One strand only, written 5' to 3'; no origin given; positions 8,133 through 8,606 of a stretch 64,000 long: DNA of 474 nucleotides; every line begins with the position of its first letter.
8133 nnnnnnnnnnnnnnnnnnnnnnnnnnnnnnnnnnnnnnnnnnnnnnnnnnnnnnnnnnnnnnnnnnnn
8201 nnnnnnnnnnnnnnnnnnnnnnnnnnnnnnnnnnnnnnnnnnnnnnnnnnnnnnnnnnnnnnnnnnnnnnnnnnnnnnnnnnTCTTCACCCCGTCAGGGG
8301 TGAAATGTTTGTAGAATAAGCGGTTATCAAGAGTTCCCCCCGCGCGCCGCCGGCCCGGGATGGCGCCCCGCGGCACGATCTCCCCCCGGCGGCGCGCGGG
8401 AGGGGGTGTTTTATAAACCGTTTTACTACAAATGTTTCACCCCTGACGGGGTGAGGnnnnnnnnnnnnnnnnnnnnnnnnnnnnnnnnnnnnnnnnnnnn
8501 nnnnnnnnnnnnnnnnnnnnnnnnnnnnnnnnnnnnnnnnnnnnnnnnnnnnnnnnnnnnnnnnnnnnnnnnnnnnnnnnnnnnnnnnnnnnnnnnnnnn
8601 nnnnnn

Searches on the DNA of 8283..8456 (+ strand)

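Call 44: search_dna_similar(query=window:8283-8456:+, collection=plasmids, mode=distant, max_evalue=0.01)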
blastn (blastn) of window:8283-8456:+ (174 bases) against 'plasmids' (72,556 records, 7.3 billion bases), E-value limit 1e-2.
No match.
